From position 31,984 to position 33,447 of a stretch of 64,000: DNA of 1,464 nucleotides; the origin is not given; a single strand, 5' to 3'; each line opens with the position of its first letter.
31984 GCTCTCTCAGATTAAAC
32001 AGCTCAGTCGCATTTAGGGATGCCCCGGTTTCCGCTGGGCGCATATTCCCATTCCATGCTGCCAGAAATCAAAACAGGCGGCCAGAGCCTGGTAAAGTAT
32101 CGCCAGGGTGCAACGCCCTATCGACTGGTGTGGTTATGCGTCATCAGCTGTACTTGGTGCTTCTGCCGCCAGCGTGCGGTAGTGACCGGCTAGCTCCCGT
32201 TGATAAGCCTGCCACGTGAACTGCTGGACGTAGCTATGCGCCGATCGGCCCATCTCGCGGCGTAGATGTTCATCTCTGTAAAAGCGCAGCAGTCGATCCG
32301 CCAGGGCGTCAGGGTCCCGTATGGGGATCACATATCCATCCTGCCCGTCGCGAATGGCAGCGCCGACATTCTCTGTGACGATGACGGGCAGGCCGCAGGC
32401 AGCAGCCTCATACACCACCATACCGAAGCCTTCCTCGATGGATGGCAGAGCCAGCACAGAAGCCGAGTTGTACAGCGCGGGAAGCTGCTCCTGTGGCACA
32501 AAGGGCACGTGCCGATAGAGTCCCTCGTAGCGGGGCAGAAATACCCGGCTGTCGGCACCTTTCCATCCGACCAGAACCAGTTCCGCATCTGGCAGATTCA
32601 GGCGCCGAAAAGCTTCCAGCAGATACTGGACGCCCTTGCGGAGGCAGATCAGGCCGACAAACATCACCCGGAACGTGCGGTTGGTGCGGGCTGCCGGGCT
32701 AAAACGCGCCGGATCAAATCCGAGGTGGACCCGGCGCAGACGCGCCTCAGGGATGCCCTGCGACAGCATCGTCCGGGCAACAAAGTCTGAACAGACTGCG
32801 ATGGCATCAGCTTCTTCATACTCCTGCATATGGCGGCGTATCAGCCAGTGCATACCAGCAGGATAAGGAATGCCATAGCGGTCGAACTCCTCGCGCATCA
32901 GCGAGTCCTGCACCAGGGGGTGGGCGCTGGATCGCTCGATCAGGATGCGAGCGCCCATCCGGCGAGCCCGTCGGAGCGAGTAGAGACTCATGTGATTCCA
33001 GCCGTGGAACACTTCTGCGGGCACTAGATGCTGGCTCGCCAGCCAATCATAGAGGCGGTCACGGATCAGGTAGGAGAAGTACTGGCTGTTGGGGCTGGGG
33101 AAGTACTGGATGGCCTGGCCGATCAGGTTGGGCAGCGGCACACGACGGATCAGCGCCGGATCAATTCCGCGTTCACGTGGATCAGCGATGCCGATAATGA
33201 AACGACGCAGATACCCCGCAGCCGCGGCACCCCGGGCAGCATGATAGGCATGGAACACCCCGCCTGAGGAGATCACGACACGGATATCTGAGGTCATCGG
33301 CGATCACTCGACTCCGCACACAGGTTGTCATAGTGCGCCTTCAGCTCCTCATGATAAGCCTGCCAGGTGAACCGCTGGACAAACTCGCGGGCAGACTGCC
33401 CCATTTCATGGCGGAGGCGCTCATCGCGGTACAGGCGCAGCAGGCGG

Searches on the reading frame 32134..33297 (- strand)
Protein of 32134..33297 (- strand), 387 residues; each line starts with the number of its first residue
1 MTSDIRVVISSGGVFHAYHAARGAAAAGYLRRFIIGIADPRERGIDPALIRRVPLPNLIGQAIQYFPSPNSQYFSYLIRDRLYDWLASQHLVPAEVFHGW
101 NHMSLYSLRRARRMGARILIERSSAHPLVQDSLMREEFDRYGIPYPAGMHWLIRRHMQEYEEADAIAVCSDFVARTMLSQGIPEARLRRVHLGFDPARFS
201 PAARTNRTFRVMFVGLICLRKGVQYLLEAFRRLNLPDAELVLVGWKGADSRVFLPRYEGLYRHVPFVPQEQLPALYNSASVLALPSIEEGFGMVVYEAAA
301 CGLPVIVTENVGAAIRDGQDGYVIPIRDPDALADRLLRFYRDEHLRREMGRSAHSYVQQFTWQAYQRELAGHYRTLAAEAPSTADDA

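Call 43: search_protein_families(library=pfam, proteins=[window:32134-33297:-], max_evalue=0.00001)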
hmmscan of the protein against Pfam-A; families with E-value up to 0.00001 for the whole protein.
window:32134-33297:- (387 aa): 5 families
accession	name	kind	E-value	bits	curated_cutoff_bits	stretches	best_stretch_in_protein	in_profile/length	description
PF00534.26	Glycos_transf_1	-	7.2e-30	104.2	26.4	1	209-353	16-169/172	Glycosyl transferases group 1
PF13692.12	Glyco_trans_1_4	-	6e-29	101.6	27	1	210-342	3-142/142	Glycosyl transferases group 1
PF20706.3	GT4-conflict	-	3.3e-13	49.8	26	1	175-365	162-381/385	Family 4 Glycosyltransferase in conflict systems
PF13524.12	Glyco_trans_1_2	-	4.5e-10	40.1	25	1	225-364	4-137/144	Glycosyl transferase-like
PF13439.12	Glyco_transf_4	-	9.6e-08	32.7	28.5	1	12-198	3-170/170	Glycosyltransferase Family 4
